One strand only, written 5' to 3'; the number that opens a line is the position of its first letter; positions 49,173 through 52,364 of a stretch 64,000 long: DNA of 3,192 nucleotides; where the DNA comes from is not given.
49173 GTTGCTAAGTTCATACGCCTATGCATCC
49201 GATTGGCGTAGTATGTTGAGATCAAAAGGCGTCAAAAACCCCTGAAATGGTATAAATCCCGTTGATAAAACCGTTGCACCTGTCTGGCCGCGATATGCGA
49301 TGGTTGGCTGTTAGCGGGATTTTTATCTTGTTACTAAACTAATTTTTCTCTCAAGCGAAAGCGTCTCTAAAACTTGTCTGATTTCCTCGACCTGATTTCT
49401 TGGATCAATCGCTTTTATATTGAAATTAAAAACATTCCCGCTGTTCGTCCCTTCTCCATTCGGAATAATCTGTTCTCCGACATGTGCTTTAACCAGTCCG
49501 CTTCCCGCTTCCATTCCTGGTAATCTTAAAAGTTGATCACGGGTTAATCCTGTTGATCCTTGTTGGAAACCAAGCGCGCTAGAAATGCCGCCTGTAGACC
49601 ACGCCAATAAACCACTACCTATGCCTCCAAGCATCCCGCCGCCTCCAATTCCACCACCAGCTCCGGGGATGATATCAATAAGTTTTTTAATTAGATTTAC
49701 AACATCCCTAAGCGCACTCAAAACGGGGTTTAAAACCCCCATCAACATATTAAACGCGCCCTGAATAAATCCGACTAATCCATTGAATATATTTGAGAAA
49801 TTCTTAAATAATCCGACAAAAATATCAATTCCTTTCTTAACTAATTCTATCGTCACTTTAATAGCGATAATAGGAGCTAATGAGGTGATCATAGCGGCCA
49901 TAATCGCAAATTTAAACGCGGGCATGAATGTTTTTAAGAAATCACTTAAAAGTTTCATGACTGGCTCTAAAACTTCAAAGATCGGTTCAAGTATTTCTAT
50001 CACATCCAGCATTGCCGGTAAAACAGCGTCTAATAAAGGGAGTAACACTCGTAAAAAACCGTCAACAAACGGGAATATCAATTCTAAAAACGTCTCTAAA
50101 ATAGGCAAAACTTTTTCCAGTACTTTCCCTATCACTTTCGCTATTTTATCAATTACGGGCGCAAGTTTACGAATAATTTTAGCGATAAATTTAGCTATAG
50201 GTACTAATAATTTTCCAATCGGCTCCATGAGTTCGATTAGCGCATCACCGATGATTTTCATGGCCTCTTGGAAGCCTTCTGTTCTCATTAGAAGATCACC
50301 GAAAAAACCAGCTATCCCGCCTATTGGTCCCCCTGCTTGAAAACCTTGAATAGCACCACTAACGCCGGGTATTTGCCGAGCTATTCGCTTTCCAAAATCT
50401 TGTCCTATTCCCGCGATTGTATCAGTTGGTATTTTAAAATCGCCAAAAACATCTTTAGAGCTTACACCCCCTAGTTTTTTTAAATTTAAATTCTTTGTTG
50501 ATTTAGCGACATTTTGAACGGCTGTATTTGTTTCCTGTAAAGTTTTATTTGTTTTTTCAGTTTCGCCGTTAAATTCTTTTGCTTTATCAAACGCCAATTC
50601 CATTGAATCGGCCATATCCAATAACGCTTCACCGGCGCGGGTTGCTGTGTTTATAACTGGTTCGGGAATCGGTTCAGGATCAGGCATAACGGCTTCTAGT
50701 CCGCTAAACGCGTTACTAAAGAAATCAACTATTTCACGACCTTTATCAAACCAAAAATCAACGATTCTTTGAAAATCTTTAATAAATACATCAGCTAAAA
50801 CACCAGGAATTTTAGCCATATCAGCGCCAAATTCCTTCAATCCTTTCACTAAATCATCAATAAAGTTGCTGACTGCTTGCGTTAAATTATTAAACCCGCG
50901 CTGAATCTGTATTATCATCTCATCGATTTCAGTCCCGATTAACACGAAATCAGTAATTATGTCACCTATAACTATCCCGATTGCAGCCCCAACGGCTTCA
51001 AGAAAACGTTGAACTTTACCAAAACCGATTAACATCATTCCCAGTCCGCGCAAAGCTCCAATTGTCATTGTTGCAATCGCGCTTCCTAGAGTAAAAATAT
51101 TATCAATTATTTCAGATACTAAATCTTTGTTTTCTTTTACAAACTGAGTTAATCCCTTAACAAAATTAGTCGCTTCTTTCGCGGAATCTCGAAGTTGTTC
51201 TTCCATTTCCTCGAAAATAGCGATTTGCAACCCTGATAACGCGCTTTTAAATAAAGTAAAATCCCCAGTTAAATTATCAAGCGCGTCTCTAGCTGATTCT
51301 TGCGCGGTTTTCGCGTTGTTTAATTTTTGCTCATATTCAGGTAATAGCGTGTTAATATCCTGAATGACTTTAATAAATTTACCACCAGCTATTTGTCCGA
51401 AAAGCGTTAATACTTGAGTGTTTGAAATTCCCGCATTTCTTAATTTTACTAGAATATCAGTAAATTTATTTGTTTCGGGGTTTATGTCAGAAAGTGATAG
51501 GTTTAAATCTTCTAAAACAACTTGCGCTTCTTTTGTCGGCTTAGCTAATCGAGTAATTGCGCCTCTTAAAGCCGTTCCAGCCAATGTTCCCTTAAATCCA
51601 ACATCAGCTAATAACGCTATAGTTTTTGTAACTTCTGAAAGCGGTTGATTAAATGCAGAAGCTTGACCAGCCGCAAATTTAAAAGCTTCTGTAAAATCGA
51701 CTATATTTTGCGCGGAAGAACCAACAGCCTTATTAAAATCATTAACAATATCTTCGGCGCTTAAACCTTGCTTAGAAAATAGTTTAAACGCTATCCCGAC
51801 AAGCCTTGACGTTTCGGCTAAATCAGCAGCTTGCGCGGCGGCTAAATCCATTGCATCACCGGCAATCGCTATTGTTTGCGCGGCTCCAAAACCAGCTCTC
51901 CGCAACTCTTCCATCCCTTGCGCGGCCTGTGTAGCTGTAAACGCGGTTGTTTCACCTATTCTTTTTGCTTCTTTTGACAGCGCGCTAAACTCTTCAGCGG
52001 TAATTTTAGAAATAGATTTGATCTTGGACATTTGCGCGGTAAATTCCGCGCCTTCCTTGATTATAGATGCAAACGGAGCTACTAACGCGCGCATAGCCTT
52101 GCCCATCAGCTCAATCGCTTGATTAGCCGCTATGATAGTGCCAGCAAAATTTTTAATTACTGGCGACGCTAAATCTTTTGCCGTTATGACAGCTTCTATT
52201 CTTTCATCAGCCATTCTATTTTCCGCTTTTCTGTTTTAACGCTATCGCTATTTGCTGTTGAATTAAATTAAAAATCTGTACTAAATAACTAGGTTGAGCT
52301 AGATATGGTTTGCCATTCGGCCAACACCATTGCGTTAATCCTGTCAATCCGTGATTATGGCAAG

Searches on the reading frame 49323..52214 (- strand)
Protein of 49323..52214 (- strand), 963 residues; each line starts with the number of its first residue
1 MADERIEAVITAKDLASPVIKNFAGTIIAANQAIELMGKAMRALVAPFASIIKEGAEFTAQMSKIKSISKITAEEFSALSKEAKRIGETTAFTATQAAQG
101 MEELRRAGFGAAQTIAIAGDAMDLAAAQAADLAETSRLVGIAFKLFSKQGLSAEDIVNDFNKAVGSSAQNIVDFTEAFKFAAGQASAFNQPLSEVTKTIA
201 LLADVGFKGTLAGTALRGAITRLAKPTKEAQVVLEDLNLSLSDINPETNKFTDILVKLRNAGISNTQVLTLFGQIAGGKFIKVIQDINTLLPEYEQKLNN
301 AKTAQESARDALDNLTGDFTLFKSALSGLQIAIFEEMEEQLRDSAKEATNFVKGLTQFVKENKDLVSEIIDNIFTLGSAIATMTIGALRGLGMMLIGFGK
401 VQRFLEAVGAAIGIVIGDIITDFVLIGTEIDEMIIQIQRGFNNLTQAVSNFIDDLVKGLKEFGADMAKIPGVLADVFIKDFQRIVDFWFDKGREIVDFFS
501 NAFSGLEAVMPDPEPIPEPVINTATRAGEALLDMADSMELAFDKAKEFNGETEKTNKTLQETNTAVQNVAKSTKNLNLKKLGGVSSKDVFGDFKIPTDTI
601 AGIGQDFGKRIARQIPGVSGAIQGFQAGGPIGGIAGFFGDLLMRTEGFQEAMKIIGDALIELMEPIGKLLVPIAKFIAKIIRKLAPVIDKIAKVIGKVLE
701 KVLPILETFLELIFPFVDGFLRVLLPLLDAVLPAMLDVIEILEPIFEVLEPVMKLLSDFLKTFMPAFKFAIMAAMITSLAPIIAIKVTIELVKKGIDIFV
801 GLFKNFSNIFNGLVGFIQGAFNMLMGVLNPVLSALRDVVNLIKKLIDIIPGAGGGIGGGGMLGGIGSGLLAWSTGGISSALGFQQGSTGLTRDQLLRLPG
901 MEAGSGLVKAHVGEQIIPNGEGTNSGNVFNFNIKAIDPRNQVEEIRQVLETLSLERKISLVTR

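Call 8: search_protein_families(library=pfam, proteins=[window:49323-52214:-], max_evalue=0.01)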
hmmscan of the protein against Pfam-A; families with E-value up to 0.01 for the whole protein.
window:49323-52214:- (963 aa): 2 families
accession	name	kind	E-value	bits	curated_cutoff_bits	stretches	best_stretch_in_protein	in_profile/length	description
PF10145.14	PhageMin_Tail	-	7.9e-30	104.7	33.2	1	80-277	1-201/201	Phage-related minor tail protein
PF06103.16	DUF948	-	0.0035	17.9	37.2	0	546-577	40-71/89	Bacterial protein of unknown function (DUF948)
